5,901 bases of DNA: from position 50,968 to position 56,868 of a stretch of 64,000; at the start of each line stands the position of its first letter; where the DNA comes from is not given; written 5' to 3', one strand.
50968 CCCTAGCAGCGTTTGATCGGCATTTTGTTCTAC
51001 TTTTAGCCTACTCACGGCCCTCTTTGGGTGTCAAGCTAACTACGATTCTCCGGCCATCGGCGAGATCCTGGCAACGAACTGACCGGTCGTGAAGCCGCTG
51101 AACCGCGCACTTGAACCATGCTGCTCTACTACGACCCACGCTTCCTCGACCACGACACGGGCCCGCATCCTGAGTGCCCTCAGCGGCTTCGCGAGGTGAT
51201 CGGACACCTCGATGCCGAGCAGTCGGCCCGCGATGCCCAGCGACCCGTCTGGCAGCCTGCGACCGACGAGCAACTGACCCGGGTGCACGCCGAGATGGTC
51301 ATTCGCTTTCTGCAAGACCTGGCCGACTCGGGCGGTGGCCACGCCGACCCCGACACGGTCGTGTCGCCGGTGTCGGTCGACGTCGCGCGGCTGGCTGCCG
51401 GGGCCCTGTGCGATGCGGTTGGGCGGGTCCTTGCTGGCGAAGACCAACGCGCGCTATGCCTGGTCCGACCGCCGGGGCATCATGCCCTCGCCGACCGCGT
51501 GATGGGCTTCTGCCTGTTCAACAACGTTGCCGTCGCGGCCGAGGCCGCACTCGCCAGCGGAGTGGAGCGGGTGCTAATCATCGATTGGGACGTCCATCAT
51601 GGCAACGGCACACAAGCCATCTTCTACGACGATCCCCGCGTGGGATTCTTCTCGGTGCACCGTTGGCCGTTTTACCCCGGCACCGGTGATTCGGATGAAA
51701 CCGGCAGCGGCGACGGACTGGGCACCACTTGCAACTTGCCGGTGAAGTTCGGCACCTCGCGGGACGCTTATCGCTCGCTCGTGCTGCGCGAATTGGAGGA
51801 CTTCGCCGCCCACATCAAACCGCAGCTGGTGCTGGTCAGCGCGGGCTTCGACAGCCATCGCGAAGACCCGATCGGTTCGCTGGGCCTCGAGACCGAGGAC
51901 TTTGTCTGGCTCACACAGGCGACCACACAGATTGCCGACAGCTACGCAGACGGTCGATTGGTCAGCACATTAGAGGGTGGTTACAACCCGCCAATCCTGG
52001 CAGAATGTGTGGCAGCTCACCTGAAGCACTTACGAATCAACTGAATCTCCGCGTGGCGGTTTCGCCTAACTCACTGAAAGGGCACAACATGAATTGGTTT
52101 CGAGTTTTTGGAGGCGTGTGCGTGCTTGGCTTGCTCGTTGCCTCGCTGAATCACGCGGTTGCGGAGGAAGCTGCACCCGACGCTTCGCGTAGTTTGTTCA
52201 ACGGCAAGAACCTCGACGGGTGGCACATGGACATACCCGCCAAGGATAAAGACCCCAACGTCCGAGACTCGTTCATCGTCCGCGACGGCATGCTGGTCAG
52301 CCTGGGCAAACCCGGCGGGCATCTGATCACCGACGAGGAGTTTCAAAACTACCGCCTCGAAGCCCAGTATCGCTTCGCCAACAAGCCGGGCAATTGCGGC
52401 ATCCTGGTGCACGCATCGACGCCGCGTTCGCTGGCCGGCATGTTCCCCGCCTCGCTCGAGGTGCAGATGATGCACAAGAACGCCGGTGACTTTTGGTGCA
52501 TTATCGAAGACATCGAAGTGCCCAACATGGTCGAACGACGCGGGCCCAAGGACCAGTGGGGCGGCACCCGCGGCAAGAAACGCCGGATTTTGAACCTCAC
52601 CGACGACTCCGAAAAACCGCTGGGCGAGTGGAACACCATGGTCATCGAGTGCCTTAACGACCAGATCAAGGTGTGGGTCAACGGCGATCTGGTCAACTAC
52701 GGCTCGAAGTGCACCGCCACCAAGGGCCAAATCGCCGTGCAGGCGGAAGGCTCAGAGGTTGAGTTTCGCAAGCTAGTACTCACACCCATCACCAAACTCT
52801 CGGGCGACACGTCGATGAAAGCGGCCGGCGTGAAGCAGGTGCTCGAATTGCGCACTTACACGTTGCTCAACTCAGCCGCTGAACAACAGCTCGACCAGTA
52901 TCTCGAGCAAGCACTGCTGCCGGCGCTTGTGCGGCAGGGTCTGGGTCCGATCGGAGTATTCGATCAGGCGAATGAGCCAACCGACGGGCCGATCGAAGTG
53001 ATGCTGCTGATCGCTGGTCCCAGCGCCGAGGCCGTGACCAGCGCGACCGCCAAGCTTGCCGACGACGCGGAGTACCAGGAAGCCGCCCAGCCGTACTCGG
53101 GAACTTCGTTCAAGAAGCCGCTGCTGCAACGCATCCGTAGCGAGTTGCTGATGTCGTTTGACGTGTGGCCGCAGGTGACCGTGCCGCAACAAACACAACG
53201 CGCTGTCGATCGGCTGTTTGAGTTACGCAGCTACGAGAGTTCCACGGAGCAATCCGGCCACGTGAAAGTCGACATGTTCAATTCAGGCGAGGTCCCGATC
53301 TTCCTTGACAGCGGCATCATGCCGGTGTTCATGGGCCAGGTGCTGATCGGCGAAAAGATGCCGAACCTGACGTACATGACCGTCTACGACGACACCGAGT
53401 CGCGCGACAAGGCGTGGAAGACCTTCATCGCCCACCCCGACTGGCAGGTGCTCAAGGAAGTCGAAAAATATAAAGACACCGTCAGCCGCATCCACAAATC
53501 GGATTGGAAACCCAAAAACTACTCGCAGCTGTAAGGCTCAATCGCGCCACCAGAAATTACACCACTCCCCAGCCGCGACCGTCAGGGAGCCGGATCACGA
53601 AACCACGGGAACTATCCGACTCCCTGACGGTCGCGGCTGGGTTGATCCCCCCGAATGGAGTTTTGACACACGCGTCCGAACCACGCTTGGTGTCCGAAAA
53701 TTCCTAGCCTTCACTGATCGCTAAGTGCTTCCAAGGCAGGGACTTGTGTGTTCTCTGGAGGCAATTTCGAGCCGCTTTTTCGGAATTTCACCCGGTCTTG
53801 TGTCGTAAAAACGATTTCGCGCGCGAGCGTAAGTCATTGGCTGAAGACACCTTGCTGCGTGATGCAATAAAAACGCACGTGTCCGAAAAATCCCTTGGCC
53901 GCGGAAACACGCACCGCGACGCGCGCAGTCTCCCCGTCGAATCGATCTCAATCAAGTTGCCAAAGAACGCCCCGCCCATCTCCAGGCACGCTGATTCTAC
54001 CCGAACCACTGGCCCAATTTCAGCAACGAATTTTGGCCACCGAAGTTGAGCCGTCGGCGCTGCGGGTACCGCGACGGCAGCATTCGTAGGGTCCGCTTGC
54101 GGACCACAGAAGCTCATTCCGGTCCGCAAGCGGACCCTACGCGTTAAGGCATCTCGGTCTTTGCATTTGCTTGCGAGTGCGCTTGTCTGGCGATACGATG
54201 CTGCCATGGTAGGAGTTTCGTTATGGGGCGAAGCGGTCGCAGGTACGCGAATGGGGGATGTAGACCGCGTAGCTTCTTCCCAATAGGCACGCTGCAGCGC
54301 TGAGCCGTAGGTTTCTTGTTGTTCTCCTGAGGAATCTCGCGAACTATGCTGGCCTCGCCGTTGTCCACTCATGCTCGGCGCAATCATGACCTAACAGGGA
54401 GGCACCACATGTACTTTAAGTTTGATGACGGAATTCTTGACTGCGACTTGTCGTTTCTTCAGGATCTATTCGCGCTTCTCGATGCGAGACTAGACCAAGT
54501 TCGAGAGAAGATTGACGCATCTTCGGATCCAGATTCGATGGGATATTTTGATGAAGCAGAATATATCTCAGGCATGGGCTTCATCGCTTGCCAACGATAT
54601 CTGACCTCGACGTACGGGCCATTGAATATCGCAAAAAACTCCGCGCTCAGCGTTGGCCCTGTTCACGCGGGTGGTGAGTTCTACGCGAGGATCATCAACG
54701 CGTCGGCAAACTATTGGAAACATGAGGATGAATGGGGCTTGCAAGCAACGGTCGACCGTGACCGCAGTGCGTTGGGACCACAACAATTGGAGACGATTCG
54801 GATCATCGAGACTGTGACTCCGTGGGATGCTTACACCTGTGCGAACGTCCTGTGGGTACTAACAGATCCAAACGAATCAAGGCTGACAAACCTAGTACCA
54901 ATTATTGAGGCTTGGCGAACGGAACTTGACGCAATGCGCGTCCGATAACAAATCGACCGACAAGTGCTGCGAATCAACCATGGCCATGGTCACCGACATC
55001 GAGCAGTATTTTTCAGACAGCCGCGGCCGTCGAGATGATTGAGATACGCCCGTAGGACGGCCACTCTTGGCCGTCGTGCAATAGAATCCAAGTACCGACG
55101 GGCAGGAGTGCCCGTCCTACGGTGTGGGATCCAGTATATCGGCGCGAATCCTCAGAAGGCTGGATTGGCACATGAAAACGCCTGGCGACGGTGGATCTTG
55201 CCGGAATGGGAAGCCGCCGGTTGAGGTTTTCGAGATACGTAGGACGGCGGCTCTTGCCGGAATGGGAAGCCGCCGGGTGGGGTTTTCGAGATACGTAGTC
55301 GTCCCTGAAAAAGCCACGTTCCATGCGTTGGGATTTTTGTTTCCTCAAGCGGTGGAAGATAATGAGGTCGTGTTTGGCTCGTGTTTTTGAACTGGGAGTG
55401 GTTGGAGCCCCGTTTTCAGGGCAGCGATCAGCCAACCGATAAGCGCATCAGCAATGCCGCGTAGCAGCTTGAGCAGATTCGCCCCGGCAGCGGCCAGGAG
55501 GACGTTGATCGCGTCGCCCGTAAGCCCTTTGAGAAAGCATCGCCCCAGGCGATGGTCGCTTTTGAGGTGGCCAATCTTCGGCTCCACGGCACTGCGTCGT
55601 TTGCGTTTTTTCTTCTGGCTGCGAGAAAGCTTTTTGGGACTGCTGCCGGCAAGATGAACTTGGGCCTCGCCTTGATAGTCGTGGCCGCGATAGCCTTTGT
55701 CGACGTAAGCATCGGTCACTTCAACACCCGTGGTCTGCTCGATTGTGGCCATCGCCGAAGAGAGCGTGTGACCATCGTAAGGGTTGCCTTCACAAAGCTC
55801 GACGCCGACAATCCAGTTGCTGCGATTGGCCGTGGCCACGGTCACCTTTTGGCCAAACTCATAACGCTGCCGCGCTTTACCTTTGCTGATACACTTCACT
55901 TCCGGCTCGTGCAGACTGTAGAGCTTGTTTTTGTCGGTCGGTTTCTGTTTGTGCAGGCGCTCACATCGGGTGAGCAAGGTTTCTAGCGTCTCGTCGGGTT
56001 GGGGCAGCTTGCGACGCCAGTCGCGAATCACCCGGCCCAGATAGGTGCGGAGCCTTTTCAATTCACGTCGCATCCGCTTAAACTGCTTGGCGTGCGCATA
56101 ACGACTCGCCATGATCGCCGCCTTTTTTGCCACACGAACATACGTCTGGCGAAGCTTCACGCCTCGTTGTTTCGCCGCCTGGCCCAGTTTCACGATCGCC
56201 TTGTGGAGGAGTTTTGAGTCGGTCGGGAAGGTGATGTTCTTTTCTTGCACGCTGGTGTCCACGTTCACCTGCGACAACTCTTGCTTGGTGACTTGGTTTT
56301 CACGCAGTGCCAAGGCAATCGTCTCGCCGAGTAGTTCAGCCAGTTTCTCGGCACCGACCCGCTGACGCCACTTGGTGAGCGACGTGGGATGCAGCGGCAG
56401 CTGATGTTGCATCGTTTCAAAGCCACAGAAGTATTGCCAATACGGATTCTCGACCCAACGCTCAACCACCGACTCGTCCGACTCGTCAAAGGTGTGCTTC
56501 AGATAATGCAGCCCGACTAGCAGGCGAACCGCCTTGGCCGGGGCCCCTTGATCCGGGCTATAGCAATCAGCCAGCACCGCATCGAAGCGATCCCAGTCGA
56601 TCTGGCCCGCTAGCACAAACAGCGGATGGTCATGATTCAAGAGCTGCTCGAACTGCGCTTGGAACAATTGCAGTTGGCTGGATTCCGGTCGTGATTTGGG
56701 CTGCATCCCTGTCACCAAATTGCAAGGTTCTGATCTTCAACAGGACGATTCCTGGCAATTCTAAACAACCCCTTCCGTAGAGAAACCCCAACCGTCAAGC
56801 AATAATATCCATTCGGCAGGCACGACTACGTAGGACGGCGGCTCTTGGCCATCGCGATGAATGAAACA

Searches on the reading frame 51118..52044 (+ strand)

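Call 45: search_protein_families(library=pfam, proteins=[window:51118-52044:+])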
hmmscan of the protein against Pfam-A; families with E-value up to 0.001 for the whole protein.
window:51118-52044:+ (308 aa): 1 family
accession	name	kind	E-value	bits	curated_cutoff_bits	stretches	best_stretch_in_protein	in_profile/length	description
PF00850.24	Hist_deacetyl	-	2.4e-89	300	27.9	1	17-304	1-297/298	Histone deacetylase domain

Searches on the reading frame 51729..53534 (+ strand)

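Call 45: search_protein_families(library=pfam, proteins=[window:51729-53534:+])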
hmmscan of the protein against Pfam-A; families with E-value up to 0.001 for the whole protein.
window:51729-53534:+ (601 aa): 2 families
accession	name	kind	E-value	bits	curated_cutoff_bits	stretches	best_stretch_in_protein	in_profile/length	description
PF06439.18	3keto-disac_hyd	-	5e-37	128.2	26.8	1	154-350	3-185/187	3-keto-disaccharide hydrolase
PF07978.19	NIPSNAP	-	3.7e-15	56.4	22.3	1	497-600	1-102/102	NIPSNAP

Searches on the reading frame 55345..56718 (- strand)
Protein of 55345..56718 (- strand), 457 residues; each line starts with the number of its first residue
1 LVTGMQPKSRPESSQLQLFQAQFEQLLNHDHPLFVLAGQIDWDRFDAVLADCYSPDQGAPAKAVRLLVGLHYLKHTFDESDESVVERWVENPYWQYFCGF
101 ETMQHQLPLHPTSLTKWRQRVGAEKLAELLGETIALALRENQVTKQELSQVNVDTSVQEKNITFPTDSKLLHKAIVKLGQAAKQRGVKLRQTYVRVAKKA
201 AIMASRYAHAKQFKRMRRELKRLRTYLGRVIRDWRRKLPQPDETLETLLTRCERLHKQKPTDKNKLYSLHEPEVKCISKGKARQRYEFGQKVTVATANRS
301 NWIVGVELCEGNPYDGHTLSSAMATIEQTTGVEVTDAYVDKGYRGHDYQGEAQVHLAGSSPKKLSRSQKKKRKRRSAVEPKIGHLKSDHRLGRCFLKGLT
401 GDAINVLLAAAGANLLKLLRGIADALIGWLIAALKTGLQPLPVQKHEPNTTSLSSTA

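Call 46: search_protein_families(library=ncbifam, proteins=[window:55345-56718:-])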
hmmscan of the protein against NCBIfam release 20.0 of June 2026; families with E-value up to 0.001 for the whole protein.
window:55345-56718:- (457 aa): 5 families
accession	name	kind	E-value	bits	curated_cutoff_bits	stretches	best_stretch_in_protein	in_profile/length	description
NF033578.1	transpos_IS5_1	equivalog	1.8e-158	528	275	1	16-420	2-418/419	IS5 family transposase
NF033593.1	transpos_ISNCY_1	equivalog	6.6e-42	143.7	325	1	49-419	37-443/444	ISNCY family transposase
NF033551.1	transpos_IS1182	equivalog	9.9e-39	133.5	270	2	11-346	2-324/488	IS1182 family transposase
NF033581.1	transpos_IS5_4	equivalog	1.1e-14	54.5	140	1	38-415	7-284/285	IS5 family transposase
NF033580.1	transpos_IS5_3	equivalog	7.3e-05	22.4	110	1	288-395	126-238/258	IS5 family transposase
